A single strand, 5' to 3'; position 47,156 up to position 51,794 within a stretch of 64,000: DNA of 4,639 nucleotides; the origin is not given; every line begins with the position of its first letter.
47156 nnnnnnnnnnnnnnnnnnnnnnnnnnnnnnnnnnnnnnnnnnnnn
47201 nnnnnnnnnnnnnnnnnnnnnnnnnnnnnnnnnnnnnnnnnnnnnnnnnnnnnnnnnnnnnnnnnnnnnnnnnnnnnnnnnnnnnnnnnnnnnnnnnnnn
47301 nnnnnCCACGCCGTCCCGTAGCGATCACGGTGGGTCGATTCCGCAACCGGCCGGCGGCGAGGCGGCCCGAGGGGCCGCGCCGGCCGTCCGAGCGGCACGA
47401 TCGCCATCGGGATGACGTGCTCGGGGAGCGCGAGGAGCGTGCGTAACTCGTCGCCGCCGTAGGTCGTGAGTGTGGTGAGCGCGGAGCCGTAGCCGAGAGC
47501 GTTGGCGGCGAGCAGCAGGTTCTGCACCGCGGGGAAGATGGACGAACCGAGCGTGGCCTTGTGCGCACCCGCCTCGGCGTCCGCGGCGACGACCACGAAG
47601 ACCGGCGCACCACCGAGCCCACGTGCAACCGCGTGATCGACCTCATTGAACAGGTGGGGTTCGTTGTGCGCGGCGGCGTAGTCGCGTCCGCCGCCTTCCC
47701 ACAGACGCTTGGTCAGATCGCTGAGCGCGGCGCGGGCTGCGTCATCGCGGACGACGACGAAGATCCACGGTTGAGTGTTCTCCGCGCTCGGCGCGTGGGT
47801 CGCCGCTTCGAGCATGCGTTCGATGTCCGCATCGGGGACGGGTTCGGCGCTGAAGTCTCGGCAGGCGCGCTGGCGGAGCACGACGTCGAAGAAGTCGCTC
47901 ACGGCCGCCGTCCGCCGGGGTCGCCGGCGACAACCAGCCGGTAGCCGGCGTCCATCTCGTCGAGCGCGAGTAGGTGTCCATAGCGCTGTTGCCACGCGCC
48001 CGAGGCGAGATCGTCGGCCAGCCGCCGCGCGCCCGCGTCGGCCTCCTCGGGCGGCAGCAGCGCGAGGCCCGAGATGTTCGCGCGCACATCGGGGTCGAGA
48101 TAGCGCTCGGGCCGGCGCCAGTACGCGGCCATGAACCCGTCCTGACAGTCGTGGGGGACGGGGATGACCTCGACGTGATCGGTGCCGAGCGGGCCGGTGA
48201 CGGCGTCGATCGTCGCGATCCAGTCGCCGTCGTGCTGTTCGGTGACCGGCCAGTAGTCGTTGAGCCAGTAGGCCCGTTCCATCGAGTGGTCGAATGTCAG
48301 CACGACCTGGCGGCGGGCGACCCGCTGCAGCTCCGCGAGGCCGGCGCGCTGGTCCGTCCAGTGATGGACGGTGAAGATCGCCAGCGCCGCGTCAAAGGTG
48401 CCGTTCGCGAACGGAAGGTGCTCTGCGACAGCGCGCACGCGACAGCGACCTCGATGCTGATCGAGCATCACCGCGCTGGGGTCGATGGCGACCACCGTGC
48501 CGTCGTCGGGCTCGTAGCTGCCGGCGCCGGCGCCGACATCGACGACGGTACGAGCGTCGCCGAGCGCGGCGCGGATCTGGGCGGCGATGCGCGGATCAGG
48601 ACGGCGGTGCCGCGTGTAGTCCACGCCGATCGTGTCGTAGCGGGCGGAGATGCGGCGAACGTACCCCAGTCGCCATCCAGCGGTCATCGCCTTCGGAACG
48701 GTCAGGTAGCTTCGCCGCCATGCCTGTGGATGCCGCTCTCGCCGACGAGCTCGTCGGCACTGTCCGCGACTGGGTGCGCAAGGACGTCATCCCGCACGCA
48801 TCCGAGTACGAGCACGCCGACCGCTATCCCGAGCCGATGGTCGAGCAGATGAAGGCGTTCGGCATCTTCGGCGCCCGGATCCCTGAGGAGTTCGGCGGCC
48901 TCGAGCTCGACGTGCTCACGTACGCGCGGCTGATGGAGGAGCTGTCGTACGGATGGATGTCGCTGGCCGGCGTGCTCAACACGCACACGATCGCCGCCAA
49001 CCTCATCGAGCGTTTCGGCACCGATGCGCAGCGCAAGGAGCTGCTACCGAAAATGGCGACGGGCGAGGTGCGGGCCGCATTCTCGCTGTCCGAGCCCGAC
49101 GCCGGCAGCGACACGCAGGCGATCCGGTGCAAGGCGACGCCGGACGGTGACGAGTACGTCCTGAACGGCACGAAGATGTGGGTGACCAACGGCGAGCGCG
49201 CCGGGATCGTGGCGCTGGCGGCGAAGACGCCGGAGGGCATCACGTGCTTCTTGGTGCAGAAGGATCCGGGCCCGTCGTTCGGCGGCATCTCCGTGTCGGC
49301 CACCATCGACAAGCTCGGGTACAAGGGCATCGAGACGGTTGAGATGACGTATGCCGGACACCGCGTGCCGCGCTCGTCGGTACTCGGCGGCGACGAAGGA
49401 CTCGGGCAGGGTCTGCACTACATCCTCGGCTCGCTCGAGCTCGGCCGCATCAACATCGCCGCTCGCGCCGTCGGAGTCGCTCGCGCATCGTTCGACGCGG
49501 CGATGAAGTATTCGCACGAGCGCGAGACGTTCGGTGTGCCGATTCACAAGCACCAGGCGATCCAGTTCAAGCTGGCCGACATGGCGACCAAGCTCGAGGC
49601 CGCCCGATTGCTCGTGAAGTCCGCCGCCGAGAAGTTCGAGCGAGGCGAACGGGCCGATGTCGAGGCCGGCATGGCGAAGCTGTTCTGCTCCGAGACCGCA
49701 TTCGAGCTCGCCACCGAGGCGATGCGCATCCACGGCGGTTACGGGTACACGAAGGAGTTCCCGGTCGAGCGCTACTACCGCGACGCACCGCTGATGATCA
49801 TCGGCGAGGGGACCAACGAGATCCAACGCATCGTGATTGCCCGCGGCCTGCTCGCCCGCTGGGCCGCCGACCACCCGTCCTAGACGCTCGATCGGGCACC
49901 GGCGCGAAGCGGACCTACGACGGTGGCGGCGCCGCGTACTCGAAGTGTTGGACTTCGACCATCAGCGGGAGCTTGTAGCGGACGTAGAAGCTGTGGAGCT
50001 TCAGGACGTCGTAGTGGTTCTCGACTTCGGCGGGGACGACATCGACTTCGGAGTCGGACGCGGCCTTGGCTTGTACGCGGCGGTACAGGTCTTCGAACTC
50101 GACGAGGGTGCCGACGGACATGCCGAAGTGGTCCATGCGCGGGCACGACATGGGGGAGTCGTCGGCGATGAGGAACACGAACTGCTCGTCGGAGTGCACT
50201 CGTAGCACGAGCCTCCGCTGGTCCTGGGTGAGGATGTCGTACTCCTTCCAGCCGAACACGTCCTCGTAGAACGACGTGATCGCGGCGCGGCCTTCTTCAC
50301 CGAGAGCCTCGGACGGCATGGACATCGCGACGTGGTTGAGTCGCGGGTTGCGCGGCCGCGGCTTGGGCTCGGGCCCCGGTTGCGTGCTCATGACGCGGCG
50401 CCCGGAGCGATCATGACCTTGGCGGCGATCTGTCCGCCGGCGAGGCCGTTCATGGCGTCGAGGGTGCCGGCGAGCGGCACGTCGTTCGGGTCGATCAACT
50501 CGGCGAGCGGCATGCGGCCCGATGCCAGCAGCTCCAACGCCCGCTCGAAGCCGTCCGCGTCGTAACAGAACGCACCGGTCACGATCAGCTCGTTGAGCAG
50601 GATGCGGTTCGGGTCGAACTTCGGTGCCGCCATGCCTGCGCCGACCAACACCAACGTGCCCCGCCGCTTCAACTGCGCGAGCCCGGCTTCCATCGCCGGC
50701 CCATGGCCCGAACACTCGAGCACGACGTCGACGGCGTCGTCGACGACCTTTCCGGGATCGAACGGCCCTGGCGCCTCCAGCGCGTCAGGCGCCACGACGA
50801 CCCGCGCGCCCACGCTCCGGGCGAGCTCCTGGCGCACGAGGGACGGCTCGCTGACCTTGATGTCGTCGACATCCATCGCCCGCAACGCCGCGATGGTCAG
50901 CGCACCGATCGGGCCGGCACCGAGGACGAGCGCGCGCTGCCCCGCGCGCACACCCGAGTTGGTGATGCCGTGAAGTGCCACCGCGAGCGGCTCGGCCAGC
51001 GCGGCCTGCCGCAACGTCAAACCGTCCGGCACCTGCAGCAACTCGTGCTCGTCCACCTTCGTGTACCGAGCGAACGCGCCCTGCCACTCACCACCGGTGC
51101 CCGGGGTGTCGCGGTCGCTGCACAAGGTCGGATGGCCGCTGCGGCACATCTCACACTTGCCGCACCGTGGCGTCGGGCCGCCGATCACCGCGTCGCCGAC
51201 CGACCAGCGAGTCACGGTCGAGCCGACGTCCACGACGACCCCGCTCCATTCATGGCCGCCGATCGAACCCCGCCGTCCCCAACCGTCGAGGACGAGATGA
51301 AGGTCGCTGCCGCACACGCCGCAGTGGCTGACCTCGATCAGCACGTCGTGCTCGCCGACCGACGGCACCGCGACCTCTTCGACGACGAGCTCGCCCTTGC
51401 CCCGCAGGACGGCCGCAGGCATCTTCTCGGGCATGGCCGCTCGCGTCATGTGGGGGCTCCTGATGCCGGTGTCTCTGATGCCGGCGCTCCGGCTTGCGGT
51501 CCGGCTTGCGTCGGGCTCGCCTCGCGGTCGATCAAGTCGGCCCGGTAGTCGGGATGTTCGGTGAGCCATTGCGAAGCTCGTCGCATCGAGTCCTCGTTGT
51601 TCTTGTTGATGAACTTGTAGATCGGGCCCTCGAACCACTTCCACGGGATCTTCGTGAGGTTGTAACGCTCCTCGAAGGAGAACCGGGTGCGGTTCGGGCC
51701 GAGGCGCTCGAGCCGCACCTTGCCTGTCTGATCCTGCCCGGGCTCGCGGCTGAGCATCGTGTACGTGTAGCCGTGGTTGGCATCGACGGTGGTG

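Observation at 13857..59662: Regulon defined by a TGAC-N6-GTCA palindromic operator at 14 sites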

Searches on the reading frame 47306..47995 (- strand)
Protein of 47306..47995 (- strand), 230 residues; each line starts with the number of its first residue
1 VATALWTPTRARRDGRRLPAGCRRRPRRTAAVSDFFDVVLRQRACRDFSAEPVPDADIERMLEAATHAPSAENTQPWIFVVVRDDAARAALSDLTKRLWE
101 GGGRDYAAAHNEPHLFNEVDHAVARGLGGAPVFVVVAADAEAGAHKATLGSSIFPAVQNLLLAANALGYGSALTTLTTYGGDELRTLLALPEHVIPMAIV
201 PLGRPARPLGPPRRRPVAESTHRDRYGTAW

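Call 12: search_protein_families(library=pfam, proteins=[window:47306-47995:-])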
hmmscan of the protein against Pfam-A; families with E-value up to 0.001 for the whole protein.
window:47306-47995:- (230 aa): 2 families
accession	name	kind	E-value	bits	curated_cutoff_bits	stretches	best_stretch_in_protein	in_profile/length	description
PF00881.29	Nitroreductase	-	1.4e-27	97.3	23.5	1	42-203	4-166/167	Nitroreductase family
PF14512.11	TM1586_NiRdase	-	2.4e-05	24.5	27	1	55-89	157-191/215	Putative TM nitroreductase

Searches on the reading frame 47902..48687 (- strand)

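Call 12: search_protein_families(library=pfam, proteins=[window:47902-48687:-])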
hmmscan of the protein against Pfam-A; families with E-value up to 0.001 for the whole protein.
window:47902-48687:- (262 aa): 4 families
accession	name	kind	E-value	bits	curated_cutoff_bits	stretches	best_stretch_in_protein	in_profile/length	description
PF08241.18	Methyltransf_11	-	1.1e-12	48.8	21.2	1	49-128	1-91/95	Methyltransferase domain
PF13649.12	Methyltransf_25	-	5.3e-10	40.3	27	1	48-125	1-94/97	Methyltransferase domain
PF08242.18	Methyltransf_12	-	3.2e-06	28.2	30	1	50-126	2-94/98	Methyltransferase domain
PF13489.12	Methyltransf_23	-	0.00089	19.5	27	0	35-133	10-117/164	Methyltransferase domain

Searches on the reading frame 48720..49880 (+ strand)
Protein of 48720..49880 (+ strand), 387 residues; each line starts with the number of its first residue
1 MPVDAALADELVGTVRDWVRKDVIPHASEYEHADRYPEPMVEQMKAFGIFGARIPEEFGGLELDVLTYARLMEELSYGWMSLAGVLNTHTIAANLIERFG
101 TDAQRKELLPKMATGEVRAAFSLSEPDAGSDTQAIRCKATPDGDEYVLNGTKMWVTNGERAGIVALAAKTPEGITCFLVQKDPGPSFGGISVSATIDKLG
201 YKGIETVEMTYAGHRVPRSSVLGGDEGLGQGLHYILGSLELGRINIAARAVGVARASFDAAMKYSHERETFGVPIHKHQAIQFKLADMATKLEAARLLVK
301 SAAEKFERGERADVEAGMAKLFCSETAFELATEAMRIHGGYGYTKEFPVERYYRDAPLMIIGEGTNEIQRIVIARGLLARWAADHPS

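Call 12: search_protein_families(library=pfam, proteins=[window:48720-49880:+])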
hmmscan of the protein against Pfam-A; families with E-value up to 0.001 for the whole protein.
window:48720-49880:+ (387 aa): 5 families
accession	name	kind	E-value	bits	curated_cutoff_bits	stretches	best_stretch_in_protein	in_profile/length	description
PF00441.29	Acyl-CoA_dh_1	-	1.6e-51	174.8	22.4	1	229-378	1-150/150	Acyl-CoA dehydrogenase, C-terminal domain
PF02771.21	Acyl-CoA_dh_N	-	1e-30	106.8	22.9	1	10-116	6-113/113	Acyl-CoA dehydrogenase, N-terminal domain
PF08028.16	Acyl-CoA_dh_2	-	1.1e-24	87.6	22.7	1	246-357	3-124/134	Acyl-CoA dehydrogenase, C-terminal domain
PF02770.24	Acyl-CoA_dh_M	-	1.3e-19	70.6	33.3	1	120-210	1-93/97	Acyl-CoA dehydrogenase, middle domain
PF22924.1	ACOX_C_alpha1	-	6.3e-05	23.3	27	1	262-377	49-168/169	Acyl-CoA oxidase, C-alpha1 domain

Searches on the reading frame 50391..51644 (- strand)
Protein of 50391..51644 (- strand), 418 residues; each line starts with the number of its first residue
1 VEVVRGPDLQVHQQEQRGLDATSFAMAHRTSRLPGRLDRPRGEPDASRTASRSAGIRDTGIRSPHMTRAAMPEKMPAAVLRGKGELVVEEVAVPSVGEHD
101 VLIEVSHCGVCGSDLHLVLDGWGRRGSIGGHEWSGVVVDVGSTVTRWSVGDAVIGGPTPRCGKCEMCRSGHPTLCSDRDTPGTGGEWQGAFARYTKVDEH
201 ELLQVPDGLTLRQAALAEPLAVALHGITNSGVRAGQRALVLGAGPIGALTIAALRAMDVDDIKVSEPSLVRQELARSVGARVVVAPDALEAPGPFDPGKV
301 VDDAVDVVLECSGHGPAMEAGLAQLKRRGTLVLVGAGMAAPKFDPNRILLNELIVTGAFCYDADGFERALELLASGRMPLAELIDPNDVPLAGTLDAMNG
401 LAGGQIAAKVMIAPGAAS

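Call 12: search_protein_families(library=pfam, proteins=[window:50391-51644:-])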
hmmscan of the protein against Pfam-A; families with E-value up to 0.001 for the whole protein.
window:50391-51644:- (418 aa): 3 families
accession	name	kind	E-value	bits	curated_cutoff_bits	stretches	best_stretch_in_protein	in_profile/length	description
PF08240.17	ADH_N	-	1.9e-26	92.8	23.5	1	97-207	1-104/104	Alcohol dehydrogenase GroES-like domain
PF00107.32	ADH_zinc_N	-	1.4e-18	67.5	31.8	1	245-374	1-128/129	Zinc-binding dehydrogenase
PF16912.11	Glu_dehyd_C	-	2.9e-10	40.4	34.9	1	235-374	31-174/211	Glucose dehydrogenase C-terminus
